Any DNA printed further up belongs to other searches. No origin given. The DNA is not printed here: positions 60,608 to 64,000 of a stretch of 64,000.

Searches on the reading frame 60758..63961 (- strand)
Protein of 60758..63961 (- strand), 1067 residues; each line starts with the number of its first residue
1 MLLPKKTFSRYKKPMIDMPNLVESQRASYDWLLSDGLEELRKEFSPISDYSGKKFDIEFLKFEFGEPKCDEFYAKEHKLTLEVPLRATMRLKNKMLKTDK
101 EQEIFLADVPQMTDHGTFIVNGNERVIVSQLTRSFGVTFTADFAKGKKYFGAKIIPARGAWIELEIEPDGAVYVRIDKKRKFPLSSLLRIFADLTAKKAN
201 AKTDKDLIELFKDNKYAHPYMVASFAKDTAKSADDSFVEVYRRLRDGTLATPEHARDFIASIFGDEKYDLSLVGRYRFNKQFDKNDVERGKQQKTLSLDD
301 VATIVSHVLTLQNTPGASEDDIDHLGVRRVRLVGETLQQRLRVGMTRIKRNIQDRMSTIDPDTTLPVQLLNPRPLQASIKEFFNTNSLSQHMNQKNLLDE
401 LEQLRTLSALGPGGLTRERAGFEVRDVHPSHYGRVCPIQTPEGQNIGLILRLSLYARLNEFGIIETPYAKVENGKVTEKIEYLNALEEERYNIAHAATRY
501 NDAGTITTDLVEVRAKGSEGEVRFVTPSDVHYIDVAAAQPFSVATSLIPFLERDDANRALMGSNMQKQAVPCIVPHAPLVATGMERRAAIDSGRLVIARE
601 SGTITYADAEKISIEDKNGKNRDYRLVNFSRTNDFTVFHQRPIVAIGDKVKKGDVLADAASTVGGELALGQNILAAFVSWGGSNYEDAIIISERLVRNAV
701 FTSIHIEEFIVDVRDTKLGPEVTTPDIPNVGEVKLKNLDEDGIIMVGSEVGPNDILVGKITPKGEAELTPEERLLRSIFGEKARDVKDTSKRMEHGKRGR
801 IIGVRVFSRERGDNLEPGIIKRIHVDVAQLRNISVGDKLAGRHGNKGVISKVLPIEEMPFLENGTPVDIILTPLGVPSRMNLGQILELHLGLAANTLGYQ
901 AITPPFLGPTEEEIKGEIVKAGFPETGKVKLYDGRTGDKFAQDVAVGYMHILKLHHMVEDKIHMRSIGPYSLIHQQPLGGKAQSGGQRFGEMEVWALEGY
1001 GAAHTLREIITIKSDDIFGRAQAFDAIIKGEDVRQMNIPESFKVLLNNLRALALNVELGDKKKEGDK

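Call 9: search_protein_families(library=pfam, proteins=[window:60758-63961:-], max_evalue=0.01)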
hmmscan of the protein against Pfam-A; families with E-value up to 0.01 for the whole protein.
window:60758-63961:- (1067 aa): 6 families
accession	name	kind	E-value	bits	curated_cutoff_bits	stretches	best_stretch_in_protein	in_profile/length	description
PF00562.33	RNA_pol_Rpb2_6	-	2.4e-120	402.5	23.4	1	598-983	2-373/373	RNA polymerase Rpb2, domain 6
PF04565.21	RNA_pol_Rpb2_3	-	6.8e-25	87.5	21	1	390-457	1-67/68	RNA polymerase Rpb2, domain 3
PF04560.25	RNA_pol_Rpb2_7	-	2.3e-24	86.1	32.1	1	985-1058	1-84/87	RNA polymerase Rpb2, domain 7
PF10385.14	RNA_pol_Rpb2_45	-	1.4e-19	70.3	28.2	1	468-536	1-66/66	RNA polymerase beta subunit external 1 domain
PF04561.19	RNA_pol_Rpb2_2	-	8.6e-12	45.5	21.7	1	150-331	20-190/190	RNA polymerase Rpb2, domain 2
PF04563.20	RNA_pol_Rpb2_1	-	1.3e-09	38.4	28.2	1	21-360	2-186/203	RNA polymerase beta subunit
